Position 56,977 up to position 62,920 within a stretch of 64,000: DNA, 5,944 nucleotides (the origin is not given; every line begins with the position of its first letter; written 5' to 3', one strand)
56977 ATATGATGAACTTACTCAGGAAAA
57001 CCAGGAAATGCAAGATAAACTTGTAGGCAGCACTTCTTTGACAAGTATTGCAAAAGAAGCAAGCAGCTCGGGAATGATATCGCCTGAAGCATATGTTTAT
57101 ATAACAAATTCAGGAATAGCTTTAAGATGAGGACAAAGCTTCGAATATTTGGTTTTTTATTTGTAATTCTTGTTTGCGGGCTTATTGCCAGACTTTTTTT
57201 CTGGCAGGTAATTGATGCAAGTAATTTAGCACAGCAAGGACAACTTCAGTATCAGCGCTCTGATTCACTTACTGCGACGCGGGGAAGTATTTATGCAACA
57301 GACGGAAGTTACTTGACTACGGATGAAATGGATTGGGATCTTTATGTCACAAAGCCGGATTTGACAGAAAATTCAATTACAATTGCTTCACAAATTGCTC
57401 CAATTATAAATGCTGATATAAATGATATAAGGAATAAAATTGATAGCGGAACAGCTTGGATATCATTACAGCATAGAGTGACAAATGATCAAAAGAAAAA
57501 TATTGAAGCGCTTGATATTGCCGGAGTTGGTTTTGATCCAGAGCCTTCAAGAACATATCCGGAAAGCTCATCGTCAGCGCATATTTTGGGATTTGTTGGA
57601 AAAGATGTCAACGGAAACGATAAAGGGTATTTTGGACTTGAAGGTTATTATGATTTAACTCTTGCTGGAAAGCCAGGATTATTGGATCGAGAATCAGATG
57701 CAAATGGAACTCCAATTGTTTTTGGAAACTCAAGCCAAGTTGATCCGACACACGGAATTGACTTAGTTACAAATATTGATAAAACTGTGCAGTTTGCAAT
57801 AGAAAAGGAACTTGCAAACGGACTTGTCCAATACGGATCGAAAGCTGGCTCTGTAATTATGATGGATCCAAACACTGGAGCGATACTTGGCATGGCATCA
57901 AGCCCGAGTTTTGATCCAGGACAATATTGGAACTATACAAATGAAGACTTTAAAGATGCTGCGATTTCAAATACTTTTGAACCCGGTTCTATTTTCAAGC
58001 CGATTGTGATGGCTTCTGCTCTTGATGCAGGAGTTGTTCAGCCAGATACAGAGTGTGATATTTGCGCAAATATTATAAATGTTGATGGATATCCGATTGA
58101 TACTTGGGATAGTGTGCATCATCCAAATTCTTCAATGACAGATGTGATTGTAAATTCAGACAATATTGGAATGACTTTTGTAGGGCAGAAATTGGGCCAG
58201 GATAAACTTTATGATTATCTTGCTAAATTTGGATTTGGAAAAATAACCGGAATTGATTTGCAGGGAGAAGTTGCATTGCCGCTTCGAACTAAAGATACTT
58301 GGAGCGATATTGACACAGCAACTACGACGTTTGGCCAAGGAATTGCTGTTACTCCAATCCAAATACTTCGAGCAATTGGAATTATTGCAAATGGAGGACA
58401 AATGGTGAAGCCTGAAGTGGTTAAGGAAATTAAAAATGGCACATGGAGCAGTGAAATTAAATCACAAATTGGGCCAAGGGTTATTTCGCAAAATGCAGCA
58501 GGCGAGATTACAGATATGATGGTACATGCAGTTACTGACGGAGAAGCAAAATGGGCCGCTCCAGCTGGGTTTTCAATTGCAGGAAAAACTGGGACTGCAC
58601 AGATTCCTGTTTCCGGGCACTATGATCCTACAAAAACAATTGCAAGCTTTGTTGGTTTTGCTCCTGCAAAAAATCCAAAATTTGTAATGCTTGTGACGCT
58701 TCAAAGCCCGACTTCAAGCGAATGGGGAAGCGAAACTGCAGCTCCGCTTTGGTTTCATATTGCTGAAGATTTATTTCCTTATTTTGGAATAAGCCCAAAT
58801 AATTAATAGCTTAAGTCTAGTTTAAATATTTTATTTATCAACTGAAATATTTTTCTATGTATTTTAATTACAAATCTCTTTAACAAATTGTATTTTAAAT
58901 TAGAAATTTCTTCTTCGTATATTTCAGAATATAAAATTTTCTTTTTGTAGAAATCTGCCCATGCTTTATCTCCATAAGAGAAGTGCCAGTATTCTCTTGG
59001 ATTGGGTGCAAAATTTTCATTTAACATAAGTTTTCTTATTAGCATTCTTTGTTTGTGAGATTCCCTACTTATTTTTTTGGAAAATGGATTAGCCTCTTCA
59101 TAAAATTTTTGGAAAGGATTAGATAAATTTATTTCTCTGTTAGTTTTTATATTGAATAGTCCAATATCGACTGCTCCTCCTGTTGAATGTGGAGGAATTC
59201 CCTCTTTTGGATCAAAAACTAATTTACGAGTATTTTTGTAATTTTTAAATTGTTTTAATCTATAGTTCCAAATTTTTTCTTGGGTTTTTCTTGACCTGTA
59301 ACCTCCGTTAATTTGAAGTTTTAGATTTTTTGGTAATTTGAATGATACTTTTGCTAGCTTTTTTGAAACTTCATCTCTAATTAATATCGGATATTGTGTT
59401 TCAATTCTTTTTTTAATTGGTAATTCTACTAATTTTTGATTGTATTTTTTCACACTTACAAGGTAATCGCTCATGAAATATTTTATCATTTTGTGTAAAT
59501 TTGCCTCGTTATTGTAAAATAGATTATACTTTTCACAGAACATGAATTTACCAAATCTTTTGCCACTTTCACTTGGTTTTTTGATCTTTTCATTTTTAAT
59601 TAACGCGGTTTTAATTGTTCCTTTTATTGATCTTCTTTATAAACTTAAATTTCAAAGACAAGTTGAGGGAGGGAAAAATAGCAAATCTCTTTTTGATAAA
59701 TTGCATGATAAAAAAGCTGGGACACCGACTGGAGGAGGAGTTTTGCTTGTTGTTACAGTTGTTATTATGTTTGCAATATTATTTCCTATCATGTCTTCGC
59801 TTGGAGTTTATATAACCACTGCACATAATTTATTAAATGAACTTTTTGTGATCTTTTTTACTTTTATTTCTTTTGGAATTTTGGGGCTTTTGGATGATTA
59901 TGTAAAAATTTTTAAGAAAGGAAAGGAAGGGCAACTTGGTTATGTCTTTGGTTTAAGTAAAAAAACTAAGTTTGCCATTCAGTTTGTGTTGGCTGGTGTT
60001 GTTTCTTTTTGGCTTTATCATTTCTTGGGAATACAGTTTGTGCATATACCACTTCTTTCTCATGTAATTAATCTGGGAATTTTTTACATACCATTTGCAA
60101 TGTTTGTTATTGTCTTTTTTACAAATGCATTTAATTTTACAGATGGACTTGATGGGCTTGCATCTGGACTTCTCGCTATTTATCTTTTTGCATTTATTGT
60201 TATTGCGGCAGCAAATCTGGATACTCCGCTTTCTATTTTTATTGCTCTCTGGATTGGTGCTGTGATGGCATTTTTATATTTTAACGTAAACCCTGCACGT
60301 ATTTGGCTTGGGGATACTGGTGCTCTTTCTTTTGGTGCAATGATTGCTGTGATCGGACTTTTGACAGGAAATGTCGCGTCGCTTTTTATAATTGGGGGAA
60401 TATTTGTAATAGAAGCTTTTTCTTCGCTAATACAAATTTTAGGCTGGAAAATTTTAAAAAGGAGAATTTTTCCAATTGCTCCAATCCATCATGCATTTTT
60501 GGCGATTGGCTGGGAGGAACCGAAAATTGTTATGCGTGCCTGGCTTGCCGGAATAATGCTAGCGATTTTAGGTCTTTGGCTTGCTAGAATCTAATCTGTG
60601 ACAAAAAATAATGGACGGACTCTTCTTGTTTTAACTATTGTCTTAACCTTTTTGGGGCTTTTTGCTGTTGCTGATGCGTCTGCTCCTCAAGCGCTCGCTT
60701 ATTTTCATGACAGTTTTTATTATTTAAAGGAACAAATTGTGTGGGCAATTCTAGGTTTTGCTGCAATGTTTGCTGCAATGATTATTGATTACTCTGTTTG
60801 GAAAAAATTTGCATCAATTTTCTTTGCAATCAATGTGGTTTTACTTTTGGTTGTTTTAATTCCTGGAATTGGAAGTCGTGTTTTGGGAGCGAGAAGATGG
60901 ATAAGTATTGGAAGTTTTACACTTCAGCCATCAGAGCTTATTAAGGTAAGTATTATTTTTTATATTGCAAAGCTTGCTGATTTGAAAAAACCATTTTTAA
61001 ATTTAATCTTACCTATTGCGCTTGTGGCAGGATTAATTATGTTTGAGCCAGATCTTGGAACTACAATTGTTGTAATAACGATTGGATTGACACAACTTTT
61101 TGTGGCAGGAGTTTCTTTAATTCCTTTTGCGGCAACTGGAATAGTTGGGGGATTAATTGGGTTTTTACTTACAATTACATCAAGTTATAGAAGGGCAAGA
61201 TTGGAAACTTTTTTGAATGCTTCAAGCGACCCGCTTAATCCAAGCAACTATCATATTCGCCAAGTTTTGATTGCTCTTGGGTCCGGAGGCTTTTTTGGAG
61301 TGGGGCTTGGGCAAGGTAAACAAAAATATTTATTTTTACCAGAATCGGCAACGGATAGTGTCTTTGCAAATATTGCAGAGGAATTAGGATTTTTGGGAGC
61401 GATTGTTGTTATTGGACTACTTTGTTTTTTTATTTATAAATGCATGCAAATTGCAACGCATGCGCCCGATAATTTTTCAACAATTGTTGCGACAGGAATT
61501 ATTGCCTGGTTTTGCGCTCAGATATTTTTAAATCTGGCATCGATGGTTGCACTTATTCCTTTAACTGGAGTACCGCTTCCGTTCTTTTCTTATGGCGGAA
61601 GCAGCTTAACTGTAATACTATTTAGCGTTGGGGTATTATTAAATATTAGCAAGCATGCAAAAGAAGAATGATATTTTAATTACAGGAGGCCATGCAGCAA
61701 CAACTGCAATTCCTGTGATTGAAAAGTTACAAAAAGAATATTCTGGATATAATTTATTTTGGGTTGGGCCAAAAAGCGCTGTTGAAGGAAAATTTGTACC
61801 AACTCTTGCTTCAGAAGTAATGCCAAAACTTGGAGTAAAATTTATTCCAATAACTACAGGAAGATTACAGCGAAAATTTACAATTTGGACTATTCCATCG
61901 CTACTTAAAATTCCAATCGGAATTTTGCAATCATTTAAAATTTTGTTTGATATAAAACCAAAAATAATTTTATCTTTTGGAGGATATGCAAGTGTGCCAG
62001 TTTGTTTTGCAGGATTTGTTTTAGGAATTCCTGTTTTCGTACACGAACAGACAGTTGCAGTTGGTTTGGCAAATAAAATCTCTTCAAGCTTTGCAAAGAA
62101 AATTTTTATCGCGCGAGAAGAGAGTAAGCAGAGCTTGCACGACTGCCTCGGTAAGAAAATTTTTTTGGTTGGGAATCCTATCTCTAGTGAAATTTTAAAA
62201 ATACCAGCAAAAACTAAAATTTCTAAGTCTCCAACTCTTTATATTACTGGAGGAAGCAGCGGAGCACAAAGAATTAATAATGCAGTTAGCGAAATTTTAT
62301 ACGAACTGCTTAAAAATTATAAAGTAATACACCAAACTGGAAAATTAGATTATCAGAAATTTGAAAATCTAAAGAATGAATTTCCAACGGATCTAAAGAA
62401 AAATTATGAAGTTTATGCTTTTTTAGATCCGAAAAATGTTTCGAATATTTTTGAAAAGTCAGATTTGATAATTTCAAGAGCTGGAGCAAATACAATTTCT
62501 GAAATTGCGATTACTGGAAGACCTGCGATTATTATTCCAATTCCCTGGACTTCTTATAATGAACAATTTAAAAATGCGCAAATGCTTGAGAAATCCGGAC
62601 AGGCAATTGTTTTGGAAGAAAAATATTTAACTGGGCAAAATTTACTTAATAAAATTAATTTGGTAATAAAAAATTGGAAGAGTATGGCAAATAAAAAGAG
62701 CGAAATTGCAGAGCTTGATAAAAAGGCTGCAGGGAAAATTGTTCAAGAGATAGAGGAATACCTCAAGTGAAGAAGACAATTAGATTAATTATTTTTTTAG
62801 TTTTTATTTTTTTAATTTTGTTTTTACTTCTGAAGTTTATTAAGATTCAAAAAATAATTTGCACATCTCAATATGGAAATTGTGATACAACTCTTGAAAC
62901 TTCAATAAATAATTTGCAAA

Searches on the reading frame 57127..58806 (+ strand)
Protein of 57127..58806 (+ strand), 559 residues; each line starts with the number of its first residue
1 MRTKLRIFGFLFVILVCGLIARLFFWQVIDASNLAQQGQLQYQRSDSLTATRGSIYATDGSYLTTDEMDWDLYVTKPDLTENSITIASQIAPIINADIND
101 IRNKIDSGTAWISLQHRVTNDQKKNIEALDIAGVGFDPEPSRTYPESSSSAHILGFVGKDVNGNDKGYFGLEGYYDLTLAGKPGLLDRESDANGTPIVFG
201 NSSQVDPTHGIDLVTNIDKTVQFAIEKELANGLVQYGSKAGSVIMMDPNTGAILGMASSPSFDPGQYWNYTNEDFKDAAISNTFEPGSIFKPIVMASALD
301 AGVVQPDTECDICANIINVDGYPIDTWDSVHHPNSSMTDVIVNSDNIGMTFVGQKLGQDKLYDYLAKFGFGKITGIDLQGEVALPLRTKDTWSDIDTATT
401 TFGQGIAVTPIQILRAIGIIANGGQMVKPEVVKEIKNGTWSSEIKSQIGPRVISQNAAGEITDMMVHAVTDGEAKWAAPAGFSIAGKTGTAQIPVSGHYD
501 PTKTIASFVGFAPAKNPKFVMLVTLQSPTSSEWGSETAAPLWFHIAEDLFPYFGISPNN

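Call 23: search_protein_families(library=pfam, proteins=[window:57127-58806:+], max_evalue=0.001)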
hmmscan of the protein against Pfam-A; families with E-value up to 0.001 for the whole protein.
window:57127-58806:+ (559 aa): 3 families
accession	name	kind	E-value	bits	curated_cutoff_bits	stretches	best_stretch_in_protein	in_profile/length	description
PF00905.27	Transpeptidase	-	2.9e-73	247.1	22.1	1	241-541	1-293/299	Penicillin binding protein transpeptidase domain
PF03717.20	PBP_dimer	-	2.9e-16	60.8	24.4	1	49-197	3-176/180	Penicillin-binding Protein dimerisation domain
PF13354.11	Beta-lactamase2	-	0.00073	19.4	22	0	281-490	18-189/214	Beta-lactamase enzyme family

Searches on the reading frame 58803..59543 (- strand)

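Call 23: search_protein_families(library=pfam, proteins=[window:58803-59543:-], max_evalue=0.001)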
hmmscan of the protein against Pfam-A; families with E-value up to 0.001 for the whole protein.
window:58803-59543:- (246 aa): 2 families
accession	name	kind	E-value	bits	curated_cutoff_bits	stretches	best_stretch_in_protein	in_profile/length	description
PF01427.22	Peptidase_M15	-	2.2e-12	47.6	27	1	46-200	32-194/199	D-ala-D-ala dipeptidase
PF02557.22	VanY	-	1.3e-08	35.2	25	1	72-190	22-129/132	D-alanyl-D-alanine carboxypeptidase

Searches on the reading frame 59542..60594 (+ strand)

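Call 23: search_protein_families(library=pfam, proteins=[window:59542-60594:+], max_evalue=0.001)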
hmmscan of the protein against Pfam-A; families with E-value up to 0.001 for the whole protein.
window:59542-60594:+ (350 aa): 1 family
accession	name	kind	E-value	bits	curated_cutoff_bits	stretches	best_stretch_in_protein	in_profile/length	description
PF00953.26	Glycos_transf_4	-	5.7e-33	114.6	27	1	102-274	2-158/160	Glycosyl transferase family 4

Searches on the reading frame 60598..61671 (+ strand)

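Call 23: search_protein_families(library=pfam, proteins=[window:60598-61671:+], max_evalue=0.001)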
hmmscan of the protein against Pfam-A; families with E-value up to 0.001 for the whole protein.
window:60598-61671:+ (357 aa): 1 family
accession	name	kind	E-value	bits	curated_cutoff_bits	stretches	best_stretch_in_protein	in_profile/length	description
PF01098.24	FTSW_RODA_SPOVE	-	1.4e-96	324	26.4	1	9-355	3-355/356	Cell cycle protein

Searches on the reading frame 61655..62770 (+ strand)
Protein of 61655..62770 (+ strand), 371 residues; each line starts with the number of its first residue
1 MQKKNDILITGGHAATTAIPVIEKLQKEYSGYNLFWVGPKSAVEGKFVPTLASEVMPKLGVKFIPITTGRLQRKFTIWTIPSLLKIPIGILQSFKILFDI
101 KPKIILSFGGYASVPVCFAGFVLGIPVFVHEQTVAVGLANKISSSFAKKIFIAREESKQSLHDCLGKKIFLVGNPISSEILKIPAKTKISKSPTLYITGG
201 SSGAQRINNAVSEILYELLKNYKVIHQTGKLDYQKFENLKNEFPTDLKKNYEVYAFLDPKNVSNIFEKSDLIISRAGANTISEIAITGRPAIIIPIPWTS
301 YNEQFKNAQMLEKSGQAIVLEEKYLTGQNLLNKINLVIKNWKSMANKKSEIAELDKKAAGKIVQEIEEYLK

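Call 23: search_protein_families(library=pfam, proteins=[window:61655-62770:+], max_evalue=0.001)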
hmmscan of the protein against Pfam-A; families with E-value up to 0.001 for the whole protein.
window:61655-62770:+ (371 aa): 3 families
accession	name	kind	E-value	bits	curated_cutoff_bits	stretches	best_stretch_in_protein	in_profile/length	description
PF04101.22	Glyco_tran_28_C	-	2.7e-35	122.3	22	1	194-353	1-156/166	Glycosyltransferase family 28 C-terminal domain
PF03033.26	Glyco_transf_28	-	6e-21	75.4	26.2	1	51-152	38-139/139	Glycosyltransferase family 28 N-terminal domain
PF00201.24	UDPGT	-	2e-05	24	19.5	1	241-341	314-409/499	UDP-glucoronosyl and UDP-glucosyl transferase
